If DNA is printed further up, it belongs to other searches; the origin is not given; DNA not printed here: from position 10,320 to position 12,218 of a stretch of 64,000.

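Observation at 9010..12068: Uncharacterised three-gene module: PseG-like + SpsF-like cytidylyltransferase + radical-SAM/SPASM enzyme fused to a nucleotidyltransferase-like domain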

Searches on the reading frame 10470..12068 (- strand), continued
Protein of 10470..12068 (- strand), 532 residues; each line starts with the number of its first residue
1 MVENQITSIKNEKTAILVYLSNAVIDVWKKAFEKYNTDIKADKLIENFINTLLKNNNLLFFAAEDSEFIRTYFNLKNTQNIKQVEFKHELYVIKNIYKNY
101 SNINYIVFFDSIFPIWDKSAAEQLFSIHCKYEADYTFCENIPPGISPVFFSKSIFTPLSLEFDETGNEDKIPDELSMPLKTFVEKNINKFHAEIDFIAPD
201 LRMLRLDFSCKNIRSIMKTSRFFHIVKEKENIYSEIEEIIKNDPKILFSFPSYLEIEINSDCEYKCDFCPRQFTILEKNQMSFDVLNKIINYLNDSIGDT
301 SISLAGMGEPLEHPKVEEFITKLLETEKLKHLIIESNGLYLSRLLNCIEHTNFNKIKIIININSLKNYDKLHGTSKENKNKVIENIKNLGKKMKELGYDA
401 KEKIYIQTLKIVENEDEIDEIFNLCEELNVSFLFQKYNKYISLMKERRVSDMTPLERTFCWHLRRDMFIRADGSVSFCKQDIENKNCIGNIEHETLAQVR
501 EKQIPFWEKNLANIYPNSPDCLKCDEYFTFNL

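Call 59: find_encoding_contigs(protein=P0127, flank=9000, max_places=1)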
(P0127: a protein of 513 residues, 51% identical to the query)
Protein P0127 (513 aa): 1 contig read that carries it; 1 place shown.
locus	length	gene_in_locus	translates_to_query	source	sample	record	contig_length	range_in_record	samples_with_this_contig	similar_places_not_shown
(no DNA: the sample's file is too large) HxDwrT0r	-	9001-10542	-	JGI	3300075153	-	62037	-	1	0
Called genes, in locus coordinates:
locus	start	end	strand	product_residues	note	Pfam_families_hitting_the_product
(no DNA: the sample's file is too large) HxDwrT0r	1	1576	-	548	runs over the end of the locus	PF13185:GAF_2 (weak), PF07228:SpoIIE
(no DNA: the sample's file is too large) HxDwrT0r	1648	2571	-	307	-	-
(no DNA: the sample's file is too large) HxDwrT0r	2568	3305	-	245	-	PF00149:Metallophos, PF12850:Metallophos_2 (faint)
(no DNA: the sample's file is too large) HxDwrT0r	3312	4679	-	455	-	PF00515:TPR_1 (faint), PF07719:TPR_2 (faint), PF12895:ANAPC3 (faint), PF13174:TPR_6 (faint), PF13414:TPR_11 (faint), PF13424:TPR_12 (faint), PF13428:TPR_14 (faint), PF04471:Mrr_cat, +7 more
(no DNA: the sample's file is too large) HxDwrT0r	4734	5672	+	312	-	PF00515:TPR_1 (faint), PF07719:TPR_2 (faint), PF13181:TPR_8 (faint), PF13424:TPR_12 (faint), PF13428:TPR_14 (faint), PF13432:TPR_16 (faint), PF13176:TPR_7 (faint), PF14559:TPR_19 (weak)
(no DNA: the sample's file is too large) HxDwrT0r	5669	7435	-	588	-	PF02518:HATPase_c, PF13589:HATPase_c_3, PF01119:DNA_mis_repair, PF08676:MutL_C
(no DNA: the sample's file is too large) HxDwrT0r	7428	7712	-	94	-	PF02609:Exonuc_VII_S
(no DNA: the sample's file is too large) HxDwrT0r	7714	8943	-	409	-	PF13742:tRNA_anti_2, PF01336:tRNA_anti-codon, PF02601:Exonuc_VII_L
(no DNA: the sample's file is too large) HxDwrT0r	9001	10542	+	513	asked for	PF04055:Radical_SAM, PF13186:SPASM (weak)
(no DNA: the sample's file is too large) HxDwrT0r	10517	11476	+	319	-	-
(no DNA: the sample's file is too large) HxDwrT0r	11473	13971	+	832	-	PF02348:CTP_transf_3, PF12804:NTP_transf_3 (weak), PF13489:Methyltransf_23, PF08241:Methyltransf_11, PF08242:Methyltransf_12, PF13649:Methyltransf_25, PF13847:Methyltransf_31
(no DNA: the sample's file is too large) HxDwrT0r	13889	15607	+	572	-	PF02655:ATP-grasp_3, PF13535:ATP-grasp_4, PF18603:LAL_C2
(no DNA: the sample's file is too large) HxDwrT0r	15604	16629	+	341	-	PF07833:Cu_amine_oxidN1 (faint), PF01520:Amidase_3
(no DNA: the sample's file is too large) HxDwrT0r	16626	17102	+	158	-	PF10646:Germane (weak)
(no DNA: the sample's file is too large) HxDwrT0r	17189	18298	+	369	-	PF04620:FlaA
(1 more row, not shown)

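Call 60: find_encoding_contigs(protein=P0214, flank=9000, max_places=1)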
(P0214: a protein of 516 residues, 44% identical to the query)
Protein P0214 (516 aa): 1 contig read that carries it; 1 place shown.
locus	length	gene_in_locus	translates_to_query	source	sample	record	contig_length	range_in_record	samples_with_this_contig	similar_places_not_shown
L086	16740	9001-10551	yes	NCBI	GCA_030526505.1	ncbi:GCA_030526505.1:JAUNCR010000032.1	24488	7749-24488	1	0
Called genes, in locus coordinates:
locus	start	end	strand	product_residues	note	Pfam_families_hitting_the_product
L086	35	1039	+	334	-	PF00515:TPR_1 (faint), PF07719:TPR_2 (faint), PF13181:TPR_8 (faint), PF13414:TPR_11 (faint)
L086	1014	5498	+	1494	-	PF12895:ANAPC3 (faint), PF07719:TPR_2 (faint), PF13176:TPR_7 (faint), PF13374:TPR_10 (faint), PF13424:TPR_12 (weak), PF00515:TPR_1 (weak), PF23914:TPR_CcmH_CycH (weak), PF13432:TPR_16 (weak), +7 more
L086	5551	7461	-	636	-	PF02518:HATPase_c, PF13589:HATPase_c_3, PF01119:DNA_mis_repair, PF08676:MutL_C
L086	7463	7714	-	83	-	PF02609:Exonuc_VII_S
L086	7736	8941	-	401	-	PF13742:tRNA_anti_2, PF01336:tRNA_anti-codon, PF02601:Exonuc_VII_L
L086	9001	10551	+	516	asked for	PF04055:Radical_SAM (faint), PF13186:SPASM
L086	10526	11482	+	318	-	-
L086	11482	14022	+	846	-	PF02348:CTP_transf_3, PF13489:Methyltransf_23, PF08241:Methyltransf_11, PF08242:Methyltransf_12, PF13649:Methyltransf_25, PF13847:Methyltransf_31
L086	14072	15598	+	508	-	PF22660:RS_preATP-grasp-like (weak), PF01071:GARS_A (weak), PF02655:ATP-grasp_3, PF07478:Dala_Dala_lig_C, PF13535:ATP-grasp_4, PF15632:ATPgrasp_Ter (faint), PF18603:LAL_C2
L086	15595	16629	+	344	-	PF01520:Amidase_3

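Call 61: search_protein_families(library=pfam, proteins=[L082:9565-10521:+, L085:10538-11494:+, L082:15670-16116:+, L082:13038-14651:+, L082:10522-13038:+], max_evalue=1)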
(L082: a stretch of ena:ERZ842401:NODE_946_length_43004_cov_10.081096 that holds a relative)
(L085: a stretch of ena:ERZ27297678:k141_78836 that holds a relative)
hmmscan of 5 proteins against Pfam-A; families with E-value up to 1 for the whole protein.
L082:9565-10521:+ (318 aa): 0 families

L085:10538-11494:+ (318 aa): 0 families

L082:15670-16116:+ (148 aa): 2 families
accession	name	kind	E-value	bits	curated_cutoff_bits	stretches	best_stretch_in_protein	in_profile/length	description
PF10646.14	Germane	-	0.00039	21.4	23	1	51-145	21-116/117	Sporulation and spore germination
PF08139.17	LPAM_1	-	0.28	12.1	20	1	1-16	1-15/18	Prokaryotic membrane lipoprotein lipid attachment site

L082:13038-14651:+ (537 aa): 10 families
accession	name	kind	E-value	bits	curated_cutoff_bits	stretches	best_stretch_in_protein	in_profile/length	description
PF18603.7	LAL_C2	-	7.6e-18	65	29.4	1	348-422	2-78/78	L-amino acid ligase C-terminal domain 2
PF13535.11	ATP-grasp_4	-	2.2e-12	47.3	27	1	140-280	2-156/160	ATP-grasp domain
PF02655.19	ATP-grasp_3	-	2.5e-09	37.8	23.2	1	104-278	1-159/160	ATP-grasp domain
PF22660.2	RS_preATP-grasp-like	-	8.5e-05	23.3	27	1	1-62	1-62/98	Ribonucleotide synthetase preATP-grasp domain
PF07478.18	Dala_Dala_lig_C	-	0.00023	21.2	24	1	126-266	22-165/204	D-ala D-ala ligase C-terminus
PF01071.24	GARS_A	-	0.00071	19.9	27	1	106-210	2-112/194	Phosphoribosylglycinamide synthetase, ATP-grasp (A) domain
PF18130.6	ATPgrasp_N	-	0.0008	20.4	27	1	18-93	2-79/81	ATP-grasp N-terminal domain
PF15632.11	ATPgrasp_Ter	-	0.0028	17.9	29.1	1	185-306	9-112/131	ATP-grasp in the biosynthetic pathway with Ter operon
PF02786.22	CPSase_L_D2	-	0.0032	17.5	19.8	1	128-178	26-76/211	Carbamoyl-phosphate synthase L chain, ATP binding domain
PF13478.12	XdhC_C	-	0.072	14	29.7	1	5-72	2-62/125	XdhC Rossmann domain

L082:10522-13038:+ (838 aa): 11 families
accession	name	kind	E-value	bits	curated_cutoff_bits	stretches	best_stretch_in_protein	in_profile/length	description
PF02348.25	CTP_transf_3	-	3.7e-29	102.5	22.6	1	3-172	1-170/217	Cytidylyltransferase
PF13489.12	Methyltransf_23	-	1.1e-21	77.7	27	1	639-785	22-163/164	Methyltransferase domain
PF08242.18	Methyltransf_12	-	2.6e-16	60.6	30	1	644-736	1-98/98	Methyltransferase domain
PF08241.18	Methyltransf_11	-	4e-14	53.5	21.2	1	644-738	1-95/95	Methyltransferase domain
PF13649.12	Methyltransf_25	-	9.2e-12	45.9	27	1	643-734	1-97/97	Methyltransferase domain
PF13847.12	Methyltransf_31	-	2.5e-09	37.4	27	1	642-742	6-113/145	Methyltransferase domain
PF12804.13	NTP_transf_3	-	3.2e-08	34.4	27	1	17-117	15-115/160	MobA-like NTP transferase domain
PF02353.26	CMAS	-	0.0018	18.1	27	1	629-740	52-166/273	Mycolic acid cyclopropane synthetase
PF03291.22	mRNA_G-N7_MeTrfase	-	0.016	14.8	26.6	1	708-746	150-188/315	mRNA (guanine-N(7))-methyltransferase domain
PF01209.24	Ubie_methyltran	-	0.09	12.5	20.1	1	642-739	50-155/233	ubiE/COQ5 methyltransferase family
PF05175.20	MTS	-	0.18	11.8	23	1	639-707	31-102/170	Methyltransferase small domain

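Call 62: search_protein_families(library=ncbifam, proteins=[L082:9565-10521:+, L082:13038-14651:+, L082:10522-13038:+, L031:11211-12812:+], max_evalue=0.01)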
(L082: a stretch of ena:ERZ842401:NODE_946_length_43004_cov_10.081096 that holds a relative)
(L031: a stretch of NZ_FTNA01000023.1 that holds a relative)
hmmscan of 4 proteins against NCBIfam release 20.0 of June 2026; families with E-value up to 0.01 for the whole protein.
L082:9565-10521:+ (318 aa): 0 families

L082:13038-14651:+ (537 aa): 24 families
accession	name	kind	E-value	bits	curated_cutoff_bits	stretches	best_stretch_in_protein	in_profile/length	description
NF002563.0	PRK02186.1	subfamily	1.9e-29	102.6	625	1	58-299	60-299/890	argininosuccinate lyase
NF006766.0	PRK09288.1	equivalog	6.1e-09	35.1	339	1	3-188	14-199/396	formate-dependent phosphoribosylglycinamide formyltransferase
NF005543.0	PRK07206.1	subfamily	1.6e-08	33.6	302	1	105-281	107-293/416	hypothetical protein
TIGR01142.1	purT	equivalog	3e-08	33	502.15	1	4-197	2-194/380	phosphoribosylglycinamide formyltransferase 2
NF002378.0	PRK01372.1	subfamily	2e-07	30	243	1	103-266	97-260/305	D-alanine--D-alanine ligase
NF053643.1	Ddl_archaea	equivalog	3.5e-07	29.5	500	1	98-203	98-196/367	putative pseudomurein biosynthesis ATP-grasp protein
TIGR01205.1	D_ala_D_alaTIGR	subfamily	4.8e-07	29.1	245.65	1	99-204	99-208/318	D-alanine--D-alanine ligase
TIGR03909.1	pyrrolys_PylC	equivalog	7.6e-07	28.2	248.3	1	6-201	4-181/374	3-methylornithine--L-lysine ligase PylC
NF004677.0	PRK06019.1-3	equivalog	9.1e-07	28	441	1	6-171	16-175/389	5-(carboxyamino)imidazole ribonucleotide synthase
NF003671.0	PRK05294.1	equivalog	2.9e-06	25.2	599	1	17-208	578-770/1058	carbamoyl-phosphate synthase large subunit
NF053745.1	AAntcapLigBacD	equivalog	7e-06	24.7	850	1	72-148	102-179/471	alanine--anticapsin ligase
NF041595.1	dap_A_syn_DdaF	equivalog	1.3e-05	24.2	840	1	137-279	148-295/424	dapdiamide A synthase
NF004679.0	PRK06019.1-5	equivalog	1.8e-05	23.7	326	1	2-188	3-181/376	5-(carboxyamino)imidazole ribonucleotide synthase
TIGR01161.1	purK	equivalog_domain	2.3e-05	23.8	318.4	1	4-186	2-177/362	5-(carboxyamino)imidazole ribonucleotide synthase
NF002527.0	PRK01966.1-3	equivalog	9.1e-05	21.8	310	1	98-206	110-220/332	D-alanine--D-alanine ligase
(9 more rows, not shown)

L082:10522-13038:+ (838 aa): 16 families
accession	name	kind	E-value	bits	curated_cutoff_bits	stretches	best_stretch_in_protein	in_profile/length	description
NF009905.0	PRK13368.1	subfamily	5.5e-12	45.5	255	1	2-118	3-119/243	3-deoxy-manno-octulosonate cytidylyltransferase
NF003952.0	PRK05450.1-5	subfamily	7.5e-12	44.9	193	1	2-118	3-121/250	3-deoxy-manno-octulosonate cytidylyltransferase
TIGR01983.1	UbiG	equivalog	2.3e-09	36.9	102.95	1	627-740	37-153/228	bifunctional 2-polyprenyl-6-hydroxyphenol methylase/3-demethylubiquinol 3-O-methyltransferase UbiG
NF003950.0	PRK05450.1-3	subfamily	9.2e-07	28.4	234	1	3-118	4-122/248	3-deoxy-manno-octulosonate cytidylyltransferase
NF041255.1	mycofact_MftM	equivalog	2e-06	27.3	200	1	623-719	122-220/289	mycofactocin oligosaccharide methyltransferase MftM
NF043040.1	corrin_prot_MT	hypoth_equivalog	5.7e-06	25.9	180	1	634-736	33-145/216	corrinoid protein-associated methyltransferase CpaM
NF045667.1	MTase_DVU1556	equivalog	1.2e-05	24.9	155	1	629-739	12-120/213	DVU_1556 family methyltransferase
TIGR03590.1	PseG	equivalog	1.3e-05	24.9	153.55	1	251-476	14-262/280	UDP-2,4-diacetamido-2,4,6-trideoxy-beta-L-altropyranose hydrolase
TIGR02072.1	BioC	equivalog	1.8e-05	24.7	184.95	1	635-742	31-136/244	malonyl-ACP O-methyltransferase BioC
NF001244.0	PRK00216.1-5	equivalog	8.1e-05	22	216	1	599-737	14-152/236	bifunctional demethylmenaquinone methyltransferase/2-methoxy-6-polyprenyl-1,4-benzoquinol methylase UbiE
NF003948.0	PRK05450.1-1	equivalog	8.8e-05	21.8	281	1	2-51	6-55/248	3-deoxy-manno-octulosonate cytidylyltransferase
TIGR00466.1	kdsB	equivalog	0.00018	21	155.2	1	3-117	4-120/241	3-deoxy-manno-octulosonate cytidylyltransferase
TIGR01934.1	MenG_MenH_UbiE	subfamily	0.00074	18.9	158.35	1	599-738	5-141/223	ubiquinone/menaquinone biosynthesis methyltransferase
TIGR04345.1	ovoA_Cterm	equivalog_domain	0.0019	17.7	170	0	702-741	133-172/242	putative 4-mercaptohistidine N1-methyltransferase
NF008686.0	PRK11705.1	equivalog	0.0053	15.8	400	1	639-740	167-267/383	cyclopropane fatty acyl phospholipid synthase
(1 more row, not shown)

L031:11211-12812:+ (533 aa): 4 families
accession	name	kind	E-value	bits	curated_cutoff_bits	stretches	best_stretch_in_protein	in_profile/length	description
NF009905.0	PRK13368.1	subfamily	8.7e-08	31.8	255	1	10-126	2-115/243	3-deoxy-manno-octulosonate cytidylyltransferase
NF003952.0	PRK05450.1-5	subfamily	1.1e-07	31.3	193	1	10-126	2-117/250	3-deoxy-manno-octulosonate cytidylyltransferase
TIGR04321.1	spiroSPASM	subfamily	2.2e-05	23.3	250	1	36-179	20-172/510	spiro-SPASM protein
NF003950.0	PRK05450.1-3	subfamily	0.00055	19.3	234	1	10-126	2-118/248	3-deoxy-manno-octulosonate cytidylyltransferase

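Call 81: search_solved_structures(query=A8, max_evalue=1, show_alignments=1)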
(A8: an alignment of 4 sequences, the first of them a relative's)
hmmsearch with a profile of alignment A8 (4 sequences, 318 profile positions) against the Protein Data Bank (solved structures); distinct sequences matched with E-value up to 1: 8.
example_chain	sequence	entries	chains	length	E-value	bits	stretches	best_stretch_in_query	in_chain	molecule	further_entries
5xhw_A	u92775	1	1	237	0.061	15.5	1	22-114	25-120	Putative 6-deoxy-D-mannoheptose pathway protein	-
6jq8_A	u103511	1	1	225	0.075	15.2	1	22-114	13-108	Putative 6-deoxy-D-mannoheptose pathway protein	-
6g57_A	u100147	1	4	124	0.12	14.6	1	219-304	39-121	BTB/POZ domain-containing protein KCTD8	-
6qzl_A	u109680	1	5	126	0.67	12.1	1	233-306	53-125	BTB/POZ domain-containing protein KCTD12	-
6m8s_A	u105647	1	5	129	0.72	12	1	233-306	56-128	BTB/POZ domain-containing protein KCTD12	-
2qqq_A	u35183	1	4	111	0.74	12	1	232-306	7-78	Novel immune-type receptor 11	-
3b5t_A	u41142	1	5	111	0.95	11.6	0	232-306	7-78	Novel immune-type receptor 10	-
2qjd_A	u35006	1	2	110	1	11.5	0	234-306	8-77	Novel immune-type receptor 10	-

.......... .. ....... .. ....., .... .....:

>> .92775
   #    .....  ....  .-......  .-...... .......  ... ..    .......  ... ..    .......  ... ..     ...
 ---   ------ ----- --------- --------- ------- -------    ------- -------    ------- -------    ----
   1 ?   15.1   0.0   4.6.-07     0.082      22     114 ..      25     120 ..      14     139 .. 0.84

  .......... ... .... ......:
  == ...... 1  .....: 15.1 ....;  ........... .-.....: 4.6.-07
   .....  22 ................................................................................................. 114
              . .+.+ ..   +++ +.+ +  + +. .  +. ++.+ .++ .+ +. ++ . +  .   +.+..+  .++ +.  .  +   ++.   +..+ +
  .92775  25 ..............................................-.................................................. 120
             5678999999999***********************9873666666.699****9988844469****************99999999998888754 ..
